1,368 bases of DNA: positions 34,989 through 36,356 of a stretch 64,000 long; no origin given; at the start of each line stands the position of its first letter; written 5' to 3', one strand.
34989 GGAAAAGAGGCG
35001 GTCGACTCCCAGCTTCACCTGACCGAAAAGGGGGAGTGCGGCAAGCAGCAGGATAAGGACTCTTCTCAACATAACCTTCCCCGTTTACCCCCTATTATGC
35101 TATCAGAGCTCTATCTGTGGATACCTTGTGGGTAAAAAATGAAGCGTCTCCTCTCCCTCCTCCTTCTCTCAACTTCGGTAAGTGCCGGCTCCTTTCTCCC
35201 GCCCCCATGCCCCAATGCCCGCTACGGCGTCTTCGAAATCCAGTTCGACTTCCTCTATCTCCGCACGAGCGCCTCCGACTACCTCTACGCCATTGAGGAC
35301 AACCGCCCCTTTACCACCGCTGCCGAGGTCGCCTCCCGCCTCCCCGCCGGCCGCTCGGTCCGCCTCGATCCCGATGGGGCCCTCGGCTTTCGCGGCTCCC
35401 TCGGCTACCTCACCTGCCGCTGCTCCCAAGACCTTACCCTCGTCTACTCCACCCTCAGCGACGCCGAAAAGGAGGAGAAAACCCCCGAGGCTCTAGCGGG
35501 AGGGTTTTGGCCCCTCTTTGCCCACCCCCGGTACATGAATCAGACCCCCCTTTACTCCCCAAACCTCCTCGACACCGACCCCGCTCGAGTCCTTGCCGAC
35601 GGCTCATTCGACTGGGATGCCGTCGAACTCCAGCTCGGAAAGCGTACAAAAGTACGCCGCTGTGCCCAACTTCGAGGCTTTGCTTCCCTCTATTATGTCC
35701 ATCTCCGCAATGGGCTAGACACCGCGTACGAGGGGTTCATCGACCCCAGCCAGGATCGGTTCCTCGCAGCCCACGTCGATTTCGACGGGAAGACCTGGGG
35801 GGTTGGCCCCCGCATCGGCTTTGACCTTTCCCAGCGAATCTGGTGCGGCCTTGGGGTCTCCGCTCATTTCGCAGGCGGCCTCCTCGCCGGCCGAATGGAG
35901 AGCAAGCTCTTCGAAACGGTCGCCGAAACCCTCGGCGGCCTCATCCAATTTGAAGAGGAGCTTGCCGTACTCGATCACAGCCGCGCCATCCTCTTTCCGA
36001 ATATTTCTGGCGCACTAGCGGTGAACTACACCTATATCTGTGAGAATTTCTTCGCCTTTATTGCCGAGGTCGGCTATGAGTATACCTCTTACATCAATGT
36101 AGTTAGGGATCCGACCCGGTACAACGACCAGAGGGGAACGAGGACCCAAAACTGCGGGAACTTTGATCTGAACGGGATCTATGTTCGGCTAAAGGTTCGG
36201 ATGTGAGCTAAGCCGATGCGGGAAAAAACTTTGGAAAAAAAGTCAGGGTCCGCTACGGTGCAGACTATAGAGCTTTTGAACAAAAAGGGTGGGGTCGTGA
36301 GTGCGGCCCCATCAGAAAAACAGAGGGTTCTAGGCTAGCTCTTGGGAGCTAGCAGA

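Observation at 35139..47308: Ten tandem, same-strand paralogs of a Cys-rich MOMP-like outer-membrane protein family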

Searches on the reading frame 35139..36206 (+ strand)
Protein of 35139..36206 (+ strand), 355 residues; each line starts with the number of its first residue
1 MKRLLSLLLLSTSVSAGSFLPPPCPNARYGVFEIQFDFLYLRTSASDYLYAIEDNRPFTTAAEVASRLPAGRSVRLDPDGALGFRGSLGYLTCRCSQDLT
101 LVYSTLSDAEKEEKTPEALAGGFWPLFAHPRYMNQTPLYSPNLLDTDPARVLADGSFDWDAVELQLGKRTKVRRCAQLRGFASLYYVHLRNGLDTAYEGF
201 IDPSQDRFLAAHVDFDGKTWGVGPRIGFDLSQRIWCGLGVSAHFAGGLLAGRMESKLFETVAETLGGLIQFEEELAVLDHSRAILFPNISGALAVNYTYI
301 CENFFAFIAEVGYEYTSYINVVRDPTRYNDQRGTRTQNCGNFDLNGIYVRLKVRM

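Call 3: search_protein_families(library=pfam, proteins=[window:35139-36206:+], max_evalue=1)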
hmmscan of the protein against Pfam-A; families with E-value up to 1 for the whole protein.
window:35139-36206:+ (355 aa): 1 family
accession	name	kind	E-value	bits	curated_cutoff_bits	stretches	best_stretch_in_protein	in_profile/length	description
PF05150.18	Legionella_OMP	-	9.2e-30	104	25.4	1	32-354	9-280/281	Legionella pneumophila major outer membrane protein precursor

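Call 4: search_protein_families(library=ncbifam, proteins=[window:35139-36206:+], max_evalue=1)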
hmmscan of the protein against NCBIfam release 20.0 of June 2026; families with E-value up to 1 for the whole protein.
window:35139-36206:+ (355 aa): 0 families

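Call 83: predict_structure(alignment_id=A3)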
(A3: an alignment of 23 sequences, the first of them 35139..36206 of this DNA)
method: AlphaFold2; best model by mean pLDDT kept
length: 355 residues; sequences in the alignment: 23
mean_pLDDT: 86.3   pTM: 0.82
mean pLDDT of the five models: 86.3, 86.1, 84.9, 84.9, 84.5
residues with pLDDT >= 90: 194; 70-90: 123; 50-70: 16; < 50: 22
segments of 3 or more residues with pLDDT < 50: 1-21
pLDDT, mean of each block of 10 residues (from residue 1): 44 38 59 96 81 89 84 89 97 87 96 86 88 74 80 95 96 90 98 93 84 95 98 91 98 93 84 82 95 95 85 97 82 81 96 94
secondary structure, 60 per line:
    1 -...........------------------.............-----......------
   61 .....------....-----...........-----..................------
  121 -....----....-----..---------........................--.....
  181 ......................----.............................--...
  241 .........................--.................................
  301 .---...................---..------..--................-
elements in order: H2-12 E31-43 E49-54 H61-65 E72-75 E81-91 E97-114 E122-125 H130-133 E150-173 E176-202 E207-235 E238-265 E268-301 E305-323 E339-354
